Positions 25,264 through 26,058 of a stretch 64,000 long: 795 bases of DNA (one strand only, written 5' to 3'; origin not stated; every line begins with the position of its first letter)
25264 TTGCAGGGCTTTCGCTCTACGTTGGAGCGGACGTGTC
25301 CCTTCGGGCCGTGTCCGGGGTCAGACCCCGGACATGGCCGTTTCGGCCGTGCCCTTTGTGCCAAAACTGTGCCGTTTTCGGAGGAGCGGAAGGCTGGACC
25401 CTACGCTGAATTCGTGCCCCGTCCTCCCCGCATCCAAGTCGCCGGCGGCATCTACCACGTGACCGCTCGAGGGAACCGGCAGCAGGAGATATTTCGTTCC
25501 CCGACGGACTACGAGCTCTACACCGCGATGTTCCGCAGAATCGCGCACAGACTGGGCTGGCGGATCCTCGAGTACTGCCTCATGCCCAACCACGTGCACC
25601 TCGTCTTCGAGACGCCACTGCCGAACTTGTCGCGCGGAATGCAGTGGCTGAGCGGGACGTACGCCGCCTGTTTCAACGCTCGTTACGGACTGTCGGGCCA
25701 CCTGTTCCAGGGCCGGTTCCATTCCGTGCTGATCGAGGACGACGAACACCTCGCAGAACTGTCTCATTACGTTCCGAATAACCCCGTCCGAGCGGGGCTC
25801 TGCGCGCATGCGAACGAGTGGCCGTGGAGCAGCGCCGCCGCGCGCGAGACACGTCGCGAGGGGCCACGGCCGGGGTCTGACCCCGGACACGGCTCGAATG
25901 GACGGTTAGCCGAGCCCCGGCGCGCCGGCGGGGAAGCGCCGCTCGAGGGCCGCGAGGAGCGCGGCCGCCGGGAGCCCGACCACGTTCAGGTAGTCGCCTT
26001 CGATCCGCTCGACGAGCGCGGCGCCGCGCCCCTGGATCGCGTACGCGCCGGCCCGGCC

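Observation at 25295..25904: REPtron: RAYT (Y1 HUH transposase) gene bracketed by inverted copies of the genome's palindromic REP element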

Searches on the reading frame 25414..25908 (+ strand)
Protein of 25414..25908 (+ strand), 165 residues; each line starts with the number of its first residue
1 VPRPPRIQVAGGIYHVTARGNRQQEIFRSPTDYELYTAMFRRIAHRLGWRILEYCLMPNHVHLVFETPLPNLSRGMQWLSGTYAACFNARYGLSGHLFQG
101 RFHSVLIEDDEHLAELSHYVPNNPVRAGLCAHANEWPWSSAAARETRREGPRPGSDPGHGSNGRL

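Call 13: find_homologous_proteins(query=window:25414-25908:+, max_evalue=0.00001)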
Query seq(165 aa) (165 aa): 3800 proteins with E <= 0.00001 among 3868 candidates; the best 120 are listed.
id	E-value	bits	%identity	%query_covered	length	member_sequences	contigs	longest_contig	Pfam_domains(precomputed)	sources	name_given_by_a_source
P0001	2.9e-55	205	60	92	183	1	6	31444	PF01797.22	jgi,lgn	jgi:putative transposase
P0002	3.2e-54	201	61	92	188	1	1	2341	PF01797.22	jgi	jgi:REP-associated tyrosine transposase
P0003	3.6e-54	201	63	87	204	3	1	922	PF01797.22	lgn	-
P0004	3.8e-54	201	61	92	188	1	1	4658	PF01797.22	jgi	jgi:putative transposase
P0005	1.2e-53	200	58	95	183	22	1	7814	PF01797.22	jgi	jgi:putative transposase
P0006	2.7e-53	198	63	87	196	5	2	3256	PF01797.22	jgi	jgi:REP-associated tyrosine transposase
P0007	4.5e-53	198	60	85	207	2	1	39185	PF01797.22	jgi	jgi:putative transposase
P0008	4.5e-53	198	59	87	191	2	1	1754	PF01797.22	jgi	jgi:putative transposase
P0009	8.0e-53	197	59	92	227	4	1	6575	PF01797.22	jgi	jgi:putative transposase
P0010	8.5e-53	197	60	87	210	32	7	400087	PF01797.22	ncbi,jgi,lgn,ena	jgi:REP-associated tyrosine transposase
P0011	1.3e-52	196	57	87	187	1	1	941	PF01797.22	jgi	jgi:REP element-mobilizing transposase RayT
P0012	2.2e-52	195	61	87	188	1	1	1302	PF01797.22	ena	-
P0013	3.3e-52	195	64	87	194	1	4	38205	PF01797.22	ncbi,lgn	-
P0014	3.7e-52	195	62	87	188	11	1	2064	PF01797.22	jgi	jgi:REP-associated tyrosine transposase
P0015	3.7e-52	195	59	92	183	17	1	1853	PF01797.22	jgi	jgi:REP-associated tyrosine transposase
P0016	4.1e-52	195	59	92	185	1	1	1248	PF01797.22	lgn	-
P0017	6.8e-52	194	60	95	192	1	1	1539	PF01797.22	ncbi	-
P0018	7.4e-52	194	57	95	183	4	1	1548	PF01797.22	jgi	jgi:putative transposase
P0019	7.8e-52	194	58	92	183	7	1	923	PF01797.22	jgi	jgi:putative transposase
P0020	7.9e-52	194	60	87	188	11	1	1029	PF01797.22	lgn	-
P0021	8.0e-52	194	58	92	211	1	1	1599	PF01797.22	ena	-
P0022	8.9e-52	193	58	87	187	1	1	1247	PF01797.22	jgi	jgi:putative transposase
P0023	1.4e-51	193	61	85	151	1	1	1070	PF01797.22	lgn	-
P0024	1.4e-51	193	59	87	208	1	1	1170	PF01797.22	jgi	jgi:putative transposase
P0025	1.8e-51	192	57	87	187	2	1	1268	PF01797.22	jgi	-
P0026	1.9e-51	192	58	87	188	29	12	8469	PF01797.22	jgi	jgi:putative transposase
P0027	2.4e-51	192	61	85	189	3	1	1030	PF01797.22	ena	-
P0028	2.8e-51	192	54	96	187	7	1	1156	PF01797.22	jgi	jgi:putative transposase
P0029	3.1e-51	192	59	85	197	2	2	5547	PF01797.22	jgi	jgi:putative transposase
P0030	3.2e-51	192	57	90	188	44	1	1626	PF01797.22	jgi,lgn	jgi:REP element-mobilizing transposase RayT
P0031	3.6e-51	191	59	87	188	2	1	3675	PF01797.22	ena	-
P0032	3.6e-51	191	59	87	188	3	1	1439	PF01797.22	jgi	jgi:putative transposase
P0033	4.5e-51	191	60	85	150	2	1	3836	PF01797.22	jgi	jgi:putative transposase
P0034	4.5e-51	191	59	92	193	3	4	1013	PF01797.22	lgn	-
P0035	4.7e-51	191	56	92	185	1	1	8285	PF01797.22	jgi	jgi:putative transposase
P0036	4.9e-51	191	63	85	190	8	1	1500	PF01797.22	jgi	-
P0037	5.0e-51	191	56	91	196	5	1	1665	PF01797.22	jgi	jgi:REP-associated tyrosine transposase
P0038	5.9e-51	191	61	85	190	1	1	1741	PF01797.22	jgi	jgi:putative transposase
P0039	6.0e-51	191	59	94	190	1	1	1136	PF01797.22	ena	-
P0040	6.4e-51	191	59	92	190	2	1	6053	PF01797.22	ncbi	-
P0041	6.7e-51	191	59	95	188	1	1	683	PF01797.22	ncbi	-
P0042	8.1e-51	190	57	85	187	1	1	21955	PF01797.22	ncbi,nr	ncbi:MAG TPA: transposase [Gaiellaceae bacterium]|nr:transposase [Gaiellaceae bacterium]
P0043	1.1e-50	190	60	89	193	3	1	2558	PF01797.22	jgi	jgi:REP element-mobilizing transposase RayT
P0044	1.3e-50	190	58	93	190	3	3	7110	PF01797.22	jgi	jgi:putative transposase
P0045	1.7e-50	189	60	87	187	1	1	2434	PF01797.22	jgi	jgi:REP element-mobilizing transposase RayT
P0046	1.9e-50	189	58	92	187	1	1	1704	PF01797.22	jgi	jgi:putative transposase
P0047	2.0e-50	189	60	87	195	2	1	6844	PF01797.22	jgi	jgi:REP element-mobilizing transposase RayT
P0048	2.1e-50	189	62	87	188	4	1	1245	PF01797.22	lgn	-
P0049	2.3e-50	189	59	90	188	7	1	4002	PF01797.22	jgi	-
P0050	2.7e-50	189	59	87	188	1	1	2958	PF01797.22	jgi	jgi:REP-associated tyrosine transposase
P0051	2.7e-50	189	57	87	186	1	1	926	PF01797.22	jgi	jgi:putative transposase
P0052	2.7e-50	189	61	85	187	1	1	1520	PF01797.22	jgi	jgi:REP element-mobilizing transposase RayT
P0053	2.8e-50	189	57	91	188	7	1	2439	PF01797.22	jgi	jgi:putative transposase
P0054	3.0e-50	188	59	87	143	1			PF01797.22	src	-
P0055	3.8e-50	188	61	85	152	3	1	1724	PF01797.22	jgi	jgi:putative transposase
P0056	4.0e-50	188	59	87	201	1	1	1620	PF01797.22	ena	-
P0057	4.8e-50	188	57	87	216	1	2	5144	PF01797.22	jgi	jgi:REP-associated tyrosine transposase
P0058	5.0e-50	188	58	87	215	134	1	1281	PF01797.22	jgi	jgi:putative transposase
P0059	5.1e-50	188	60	85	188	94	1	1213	PF01797.22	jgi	jgi:putative transposase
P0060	5.5e-50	188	57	85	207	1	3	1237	PF01797.22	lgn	-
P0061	6.0e-50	187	59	85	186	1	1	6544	PF01797.22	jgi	jgi:REP element-mobilizing transposase RayT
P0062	7.1e-50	187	60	87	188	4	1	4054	PF01797.22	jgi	jgi:putative transposase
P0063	7.1e-50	187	59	92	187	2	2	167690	PF01797.22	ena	-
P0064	7.5e-50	187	61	86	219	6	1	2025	PF01797.22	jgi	jgi:putative transposase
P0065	8.2e-50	187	57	87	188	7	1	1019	PF01797.22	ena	-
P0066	1.3e-49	186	58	89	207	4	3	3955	PF01797.22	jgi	jgi:putative transposase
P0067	1.5e-49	186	59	85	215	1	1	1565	PF01797.22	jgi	jgi:putative transposase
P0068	1.6e-49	186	57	87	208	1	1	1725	PF01797.22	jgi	jgi:REP element-mobilizing transposase RayT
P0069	1.9e-49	186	61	85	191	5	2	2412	PF01797.22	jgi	jgi:REP element-mobilizing transposase RayT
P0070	2.0e-49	186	64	81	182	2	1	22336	PF01797.22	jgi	jgi:putative transposase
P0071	2.0e-49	186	57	92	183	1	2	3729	PF01797.22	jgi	jgi:putative transposase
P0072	2.3e-49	186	59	85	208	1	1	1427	PF01797.22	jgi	jgi:putative transposase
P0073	2.4e-49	186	57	87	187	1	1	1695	PF01797.22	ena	-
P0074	2.4e-49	185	60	87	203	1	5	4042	PF01797.22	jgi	jgi:putative transposase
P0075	2.5e-49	185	57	87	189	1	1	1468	PF01797.22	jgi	jgi:putative transposase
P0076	2.5e-49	185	57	93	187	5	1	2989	PF01797.22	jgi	jgi:putative transposase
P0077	2.6e-49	185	58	92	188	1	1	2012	PF01797.22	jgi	jgi:putative transposase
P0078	2.6e-49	185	59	87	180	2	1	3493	PF01797.22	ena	-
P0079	2.8e-49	185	59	85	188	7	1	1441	PF01797.22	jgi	jgi:REP-associated tyrosine transposase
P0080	4.0e-49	185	59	85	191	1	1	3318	PF01797.22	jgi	jgi:putative transposase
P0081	4.1e-49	185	60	82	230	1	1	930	PF01797.22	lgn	-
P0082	4.1e-49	185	56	93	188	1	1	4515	PF01797.22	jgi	jgi:REP element-mobilizing transposase RayT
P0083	4.1e-49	185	59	87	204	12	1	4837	PF01797.22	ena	-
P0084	4.3e-49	185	59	85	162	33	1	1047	PF01797.22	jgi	jgi:REP-associated tyrosine transposase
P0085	4.9e-49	184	57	85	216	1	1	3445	PF01797.22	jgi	jgi:putative transposase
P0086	5.3e-49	184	59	86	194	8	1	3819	PF01797.22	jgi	jgi:putative transposase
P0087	5.3e-49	184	56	93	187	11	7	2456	PF01797.22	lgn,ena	-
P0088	5.4e-49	184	59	87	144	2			PF01797.22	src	-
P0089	5.6e-49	184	57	92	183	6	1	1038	PF01797.22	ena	-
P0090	6.0e-49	184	58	92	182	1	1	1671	PF01797.22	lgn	-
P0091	6.2e-49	184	56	92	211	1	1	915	PF01797.22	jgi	-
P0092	6.6e-49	184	56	93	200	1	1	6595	PF01797.22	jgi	jgi:REP-associated tyrosine transposase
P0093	6.8e-49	184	59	87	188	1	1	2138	PF01797.22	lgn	-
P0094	7.8e-49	184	59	85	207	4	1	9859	PF01797.22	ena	-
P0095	7.9e-49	184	54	93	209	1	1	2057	PF01797.22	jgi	jgi:putative transposase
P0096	8.0e-49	184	57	92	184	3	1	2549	PF01797.22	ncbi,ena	-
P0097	9.3e-49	184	57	87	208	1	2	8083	PF01797.22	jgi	jgi:REP-associated tyrosine transposase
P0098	9.5e-49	184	56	85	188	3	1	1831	PF01797.22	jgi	jgi:putative transposase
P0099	9.6e-49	184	59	93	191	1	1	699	PF01797.22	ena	-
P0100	1.0e-48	183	58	90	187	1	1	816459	PF01797.22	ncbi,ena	-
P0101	1.1e-48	183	61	85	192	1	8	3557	PF01797.22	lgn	-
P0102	1.1e-48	183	59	87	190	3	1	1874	PF01797.22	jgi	jgi:REP element-mobilizing transposase RayT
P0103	1.4e-48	183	55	93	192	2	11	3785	PF01797.22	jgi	jgi:putative transposase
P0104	1.5e-48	183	60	85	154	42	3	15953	PF01797.22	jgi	jgi:REP element-mobilizing transposase RayT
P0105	1.6e-48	183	56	92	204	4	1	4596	PF01797.22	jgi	jgi:REP-associated tyrosine transposase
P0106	1.8e-48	183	57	87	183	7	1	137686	PF01797.22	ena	-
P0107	1.9e-48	183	55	95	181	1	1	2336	PF01797.22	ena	-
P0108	1.9e-48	183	57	92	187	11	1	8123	PF01797.22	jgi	jgi:REP element-mobilizing transposase RayT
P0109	2.0e-48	183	60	85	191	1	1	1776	PF01797.22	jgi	jgi:REP element-mobilizing transposase RayT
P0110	2.0e-48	183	58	85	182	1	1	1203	PF01797.22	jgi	jgi:putative transposase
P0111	2.0e-48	182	58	90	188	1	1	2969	PF01797.22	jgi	jgi:putative transposase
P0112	2.3e-48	182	60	85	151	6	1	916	PF01797.22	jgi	jgi:putative transposase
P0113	2.3e-48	182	59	87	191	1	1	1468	PF01797.22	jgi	jgi:putative transposase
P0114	2.6e-48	182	56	90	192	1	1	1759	PF01797.22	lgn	-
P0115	2.9e-48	182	59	87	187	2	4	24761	PF01797.22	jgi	jgi:putative transposase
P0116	3.2e-48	182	56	89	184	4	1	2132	PF01797.22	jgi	jgi:putative transposase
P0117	3.4e-48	182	60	87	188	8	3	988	PF01797.22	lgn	-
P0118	3.9e-48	182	55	92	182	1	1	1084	PF01797.22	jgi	jgi:putative transposase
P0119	4.4e-48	181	59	83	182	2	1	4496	PF01797.22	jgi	jgi:putative transposase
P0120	4.7e-48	181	60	85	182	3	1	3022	PF01797.22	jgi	jgi:REP element-mobilizing transposase RayT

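Call 16: search_solved_structures(query=window:25414-25863:+, max_evalue=1, show_alignments=2)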
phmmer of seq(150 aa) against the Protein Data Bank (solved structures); distinct sequences matched with E-value up to 1: 5.
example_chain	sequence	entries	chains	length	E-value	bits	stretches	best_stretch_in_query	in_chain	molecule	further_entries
4er8_A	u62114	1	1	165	0.00017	24.7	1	7-140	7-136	TnpArep for protein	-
2ec2_A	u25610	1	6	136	0.15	15.2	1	37-68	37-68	136aa long hypothetical transposase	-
2f4f_A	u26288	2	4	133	0.23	14.5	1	37-68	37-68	Transposase, putative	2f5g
4k3j_B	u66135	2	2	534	0.78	12.8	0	38-108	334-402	Hepatocyte growth factor beta chain | Hepatocyte growth factor receptor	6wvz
6i04_A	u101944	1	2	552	0.95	12.5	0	38-108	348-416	Hepatocyte growth factor receptor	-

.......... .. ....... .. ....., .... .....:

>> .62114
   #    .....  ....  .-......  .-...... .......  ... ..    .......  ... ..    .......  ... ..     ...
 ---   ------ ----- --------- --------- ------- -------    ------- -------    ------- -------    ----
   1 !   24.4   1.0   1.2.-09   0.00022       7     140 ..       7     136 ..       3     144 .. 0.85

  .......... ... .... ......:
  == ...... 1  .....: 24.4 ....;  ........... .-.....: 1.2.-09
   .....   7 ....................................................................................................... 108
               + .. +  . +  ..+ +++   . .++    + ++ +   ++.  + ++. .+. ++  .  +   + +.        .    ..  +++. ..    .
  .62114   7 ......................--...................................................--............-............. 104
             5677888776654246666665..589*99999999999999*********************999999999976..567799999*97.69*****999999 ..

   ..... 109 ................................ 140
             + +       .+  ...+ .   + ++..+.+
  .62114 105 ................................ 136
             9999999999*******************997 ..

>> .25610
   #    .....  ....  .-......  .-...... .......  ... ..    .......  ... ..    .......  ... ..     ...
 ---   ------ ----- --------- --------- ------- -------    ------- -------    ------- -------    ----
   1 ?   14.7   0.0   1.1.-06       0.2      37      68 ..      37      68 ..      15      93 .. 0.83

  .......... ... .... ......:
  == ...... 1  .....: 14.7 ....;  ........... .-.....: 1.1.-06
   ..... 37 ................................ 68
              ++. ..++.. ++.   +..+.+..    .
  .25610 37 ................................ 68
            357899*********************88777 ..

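Call 29: find_encoding_contigs(protein=P0010, flank=10000, max_places=3)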
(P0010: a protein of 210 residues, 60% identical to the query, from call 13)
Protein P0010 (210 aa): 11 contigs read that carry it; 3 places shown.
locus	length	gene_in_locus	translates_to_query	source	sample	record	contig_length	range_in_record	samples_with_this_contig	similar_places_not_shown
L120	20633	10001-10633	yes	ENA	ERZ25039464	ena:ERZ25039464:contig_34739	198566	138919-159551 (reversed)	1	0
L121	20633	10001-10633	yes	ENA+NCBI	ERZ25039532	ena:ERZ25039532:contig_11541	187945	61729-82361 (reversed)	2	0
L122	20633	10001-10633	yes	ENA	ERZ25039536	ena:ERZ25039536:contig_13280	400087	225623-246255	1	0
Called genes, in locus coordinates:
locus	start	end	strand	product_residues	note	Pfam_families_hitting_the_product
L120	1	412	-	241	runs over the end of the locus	PF00829:Ribosomal_L21p, PF01016:Ribosomal_L27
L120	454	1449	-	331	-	PF10150:RNase_E_G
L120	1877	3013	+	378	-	-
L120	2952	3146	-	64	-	-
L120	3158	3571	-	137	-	-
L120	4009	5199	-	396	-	PF01098:FTSW_RODA_SPOVE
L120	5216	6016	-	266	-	PF00905:Transpeptidase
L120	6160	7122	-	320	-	PF03717:PBP_dimer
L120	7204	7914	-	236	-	PF04093:MreD (weak)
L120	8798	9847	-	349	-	PF00022:Actin, PF06723:MreB_Mbl, PF25216:Volactin, PF11104:PilM_2 (faint), PF00012:HSP70, PF14450:FtsA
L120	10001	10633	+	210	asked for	PF01797:Y1_Tnp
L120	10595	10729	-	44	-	PF02545:Maf (weak)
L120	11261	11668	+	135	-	-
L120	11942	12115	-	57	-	PF00334:NDK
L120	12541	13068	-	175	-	PF12773:DZR (weak)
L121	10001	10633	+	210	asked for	PF01797:Y1_Tnp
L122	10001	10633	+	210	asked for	PF01797:Y1_Tnp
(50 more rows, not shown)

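Call 30: find_encoding_contigs(protein=P0100, flank=10000, max_places=2)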
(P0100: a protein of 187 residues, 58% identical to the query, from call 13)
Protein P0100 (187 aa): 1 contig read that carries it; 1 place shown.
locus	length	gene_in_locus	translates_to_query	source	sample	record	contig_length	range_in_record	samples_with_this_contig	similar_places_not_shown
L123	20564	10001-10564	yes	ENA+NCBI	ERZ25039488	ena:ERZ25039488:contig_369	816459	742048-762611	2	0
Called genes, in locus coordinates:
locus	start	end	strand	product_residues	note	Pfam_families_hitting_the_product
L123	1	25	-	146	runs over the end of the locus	PF00829:Ribosomal_L21p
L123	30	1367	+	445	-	-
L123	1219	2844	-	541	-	PF10150:RNase_E_G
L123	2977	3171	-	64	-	-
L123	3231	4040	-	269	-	-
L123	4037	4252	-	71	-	PF01098:FTSW_RODA_SPOVE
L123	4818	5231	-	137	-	-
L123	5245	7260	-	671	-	PF03717:PBP_dimer, PF00905:Transpeptidase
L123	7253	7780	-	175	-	PF04093:MreD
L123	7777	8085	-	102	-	PF04085:MreC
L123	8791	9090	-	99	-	PF06723:MreB_Mbl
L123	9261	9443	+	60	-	-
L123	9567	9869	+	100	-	-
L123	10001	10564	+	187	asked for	PF01797:Y1_Tnp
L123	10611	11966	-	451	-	PF01209:Ubie_methyltran (weak), PF13489:Methyltransf_23, PF13649:Methyltransf_25, PF13847:Methyltransf_31, PF08241:Methyltransf_11, PF08242:Methyltransf_12, PF02545:Maf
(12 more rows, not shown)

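Call 31: find_encoding_contigs(protein=P0013, flank=10000, max_places=2)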
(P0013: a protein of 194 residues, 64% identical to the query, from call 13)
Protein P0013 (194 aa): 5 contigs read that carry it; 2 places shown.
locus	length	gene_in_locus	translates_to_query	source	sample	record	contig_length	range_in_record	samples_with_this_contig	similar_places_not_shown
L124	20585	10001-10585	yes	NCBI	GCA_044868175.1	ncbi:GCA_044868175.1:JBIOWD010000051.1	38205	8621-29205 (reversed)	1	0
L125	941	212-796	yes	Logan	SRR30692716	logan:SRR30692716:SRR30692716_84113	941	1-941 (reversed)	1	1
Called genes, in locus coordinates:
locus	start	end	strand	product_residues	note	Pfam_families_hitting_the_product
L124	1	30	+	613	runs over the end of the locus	PF26549:Tricorn_N, PF00930:DPPIV_N (faint), PF07676:PD40, PF26550:Tricorn_2nd, PF26549:Tricorn_N, PF07676:PD40, PF26549:Tricorn_N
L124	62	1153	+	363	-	PF02129:Peptidase_S15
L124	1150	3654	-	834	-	PF01938:TRAM (faint), PF10150:RNase_E_G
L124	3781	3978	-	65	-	-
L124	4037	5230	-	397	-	PF01098:FTSW_RODA_SPOVE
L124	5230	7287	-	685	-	PF03717:PBP_dimer, PF00905:Transpeptidase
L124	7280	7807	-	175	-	PF04093:MreD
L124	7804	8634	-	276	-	PF04085:MreC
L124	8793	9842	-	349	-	PF00022:Actin, PF06723:MreB_Mbl, PF25216:Volactin, PF00012:HSP70, PF11104:PilM_2 (faint), PF14450:FtsA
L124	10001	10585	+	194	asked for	PF01797:Y1_Tnp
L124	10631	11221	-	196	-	PF02545:Maf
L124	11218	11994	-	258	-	PF13489:Methyltransf_23 (weak), PF01209:Ubie_methyltran, PF13847:Methyltransf_31, PF08241:Methyltransf_11, PF08242:Methyltransf_12, PF13649:Methyltransf_25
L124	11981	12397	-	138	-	PF00334:NDK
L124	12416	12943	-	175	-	PF12773:DZR, PF13248:Zn_ribbon_3 (weak)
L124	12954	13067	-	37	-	-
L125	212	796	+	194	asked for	PF01797:Y1_Tnp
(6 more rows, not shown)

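Call 32: find_encoding_contigs(protein=P0001, flank=10000, max_places=2)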
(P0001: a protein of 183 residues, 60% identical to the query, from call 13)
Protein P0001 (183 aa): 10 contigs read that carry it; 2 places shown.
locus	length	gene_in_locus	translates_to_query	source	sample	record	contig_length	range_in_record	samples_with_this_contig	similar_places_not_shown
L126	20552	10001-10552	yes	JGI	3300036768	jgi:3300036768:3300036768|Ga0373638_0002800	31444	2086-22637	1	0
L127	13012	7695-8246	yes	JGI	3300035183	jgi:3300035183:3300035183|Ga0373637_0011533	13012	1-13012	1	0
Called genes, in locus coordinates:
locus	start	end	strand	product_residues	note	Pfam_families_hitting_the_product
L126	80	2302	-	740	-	PF10150:RNase_E_G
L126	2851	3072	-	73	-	-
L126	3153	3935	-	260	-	PF12787:EcsC (faint)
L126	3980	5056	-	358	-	PF01098:FTSW_RODA_SPOVE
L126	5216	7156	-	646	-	PF03717:PBP_dimer, PF00905:Transpeptidase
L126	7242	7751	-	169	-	PF04093:MreD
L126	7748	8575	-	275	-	PF04085:MreC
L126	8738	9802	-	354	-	PF06723:MreB_Mbl, PF00022:Actin, PF11104:PilM_2 (faint), PF00012:HSP70, PF14450:FtsA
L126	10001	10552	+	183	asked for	PF01797:Y1_Tnp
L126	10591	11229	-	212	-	PF02545:Maf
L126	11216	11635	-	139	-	PF00334:NDK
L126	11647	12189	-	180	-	PF12773:DZR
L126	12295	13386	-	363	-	PF08245:Mur_ligase_M, PF02875:Mur_ligase_C (weak), PF27239:FOL3_C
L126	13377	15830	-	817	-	PF00133:tRNA-synt_1, PF09334:tRNA-synt_1g, PF13603:tRNA-synt_1_2 (faint), PF08264:Anticodon_1, PF10458:Val_tRNA-synt_C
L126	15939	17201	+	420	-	PF00463:ICL, PF13714:PEP_mutase, PF00463:ICL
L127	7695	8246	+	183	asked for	PF01797:Y1_Tnp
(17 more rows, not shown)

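Call 58: find_encoding_contigs(protein=P0063, flank=4000, max_places=1)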
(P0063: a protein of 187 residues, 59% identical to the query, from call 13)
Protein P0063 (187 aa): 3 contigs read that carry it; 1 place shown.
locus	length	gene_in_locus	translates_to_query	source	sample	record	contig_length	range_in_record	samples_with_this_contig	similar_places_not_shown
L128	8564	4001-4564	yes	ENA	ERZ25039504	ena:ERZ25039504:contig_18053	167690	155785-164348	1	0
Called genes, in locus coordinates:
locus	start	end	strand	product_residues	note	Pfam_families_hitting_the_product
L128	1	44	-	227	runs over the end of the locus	PF08666:SAF (weak), PF16976:RcpC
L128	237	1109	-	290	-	PF13400:Tad (faint)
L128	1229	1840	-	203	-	-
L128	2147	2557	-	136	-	PF07811:TadE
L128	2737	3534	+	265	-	-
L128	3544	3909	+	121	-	PF02643:DUF192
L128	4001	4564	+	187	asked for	PF01797:Y1_Tnp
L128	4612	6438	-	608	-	PF13522:GATase_6, PF13537:GATase_7, PF01380:SIS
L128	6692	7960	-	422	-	PF02878:PGM_PMM_I, PF02879:PGM_PMM_II, PF02880:PGM_PMM_III, PF00408:PGM_PMM_IV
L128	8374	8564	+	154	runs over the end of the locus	-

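Call 59: find_encoding_contigs(protein=P0106, flank=4000, max_places=1)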
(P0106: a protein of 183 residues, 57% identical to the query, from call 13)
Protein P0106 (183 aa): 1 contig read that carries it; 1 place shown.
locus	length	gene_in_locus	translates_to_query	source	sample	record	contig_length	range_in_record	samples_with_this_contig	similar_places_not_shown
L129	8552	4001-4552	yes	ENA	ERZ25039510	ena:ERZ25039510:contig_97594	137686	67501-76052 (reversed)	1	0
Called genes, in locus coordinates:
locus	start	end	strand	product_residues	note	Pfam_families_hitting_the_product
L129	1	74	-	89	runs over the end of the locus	PF00905:Transpeptidase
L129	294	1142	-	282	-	-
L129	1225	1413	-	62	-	-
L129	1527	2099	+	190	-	-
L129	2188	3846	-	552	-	PF00022:Actin, PF06723:MreB_Mbl, PF25216:Volactin (weak), PF11104:PilM_2 (faint), PF00012:HSP70, PF14450:FtsA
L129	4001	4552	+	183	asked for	PF01797:Y1_Tnp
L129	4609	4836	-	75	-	PF02545:Maf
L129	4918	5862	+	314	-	-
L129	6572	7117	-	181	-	PF12773:DZR (weak)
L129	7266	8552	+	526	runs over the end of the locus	-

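Call 60: find_encoding_contigs(protein=P0042, flank=4000, max_places=1)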
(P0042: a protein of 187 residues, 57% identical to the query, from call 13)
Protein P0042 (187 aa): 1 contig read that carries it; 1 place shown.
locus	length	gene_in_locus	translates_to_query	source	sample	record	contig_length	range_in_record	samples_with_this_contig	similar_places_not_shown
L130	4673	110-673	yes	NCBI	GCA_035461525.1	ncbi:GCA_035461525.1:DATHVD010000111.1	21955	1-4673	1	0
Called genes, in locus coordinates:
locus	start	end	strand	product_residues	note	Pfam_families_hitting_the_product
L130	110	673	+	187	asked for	PF01797:Y1_Tnp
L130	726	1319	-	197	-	PF02545:Maf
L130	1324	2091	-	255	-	PF13489:Methyltransf_23, PF01209:Ubie_methyltran (weak), PF13847:Methyltransf_31, PF08241:Methyltransf_11, PF08242:Methyltransf_12, PF13649:Methyltransf_25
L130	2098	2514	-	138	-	PF00334:NDK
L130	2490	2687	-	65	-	-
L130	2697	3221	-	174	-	PF12773:DZR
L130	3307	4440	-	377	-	PF08245:Mur_ligase_M, PF02875:Mur_ligase_C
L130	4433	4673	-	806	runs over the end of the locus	PF00133:tRNA-synt_1, PF09334:tRNA-synt_1g (weak), PF13603:tRNA-synt_1_2 (weak), PF08264:Anticodon_1, PF10458:Val_tRNA-synt_C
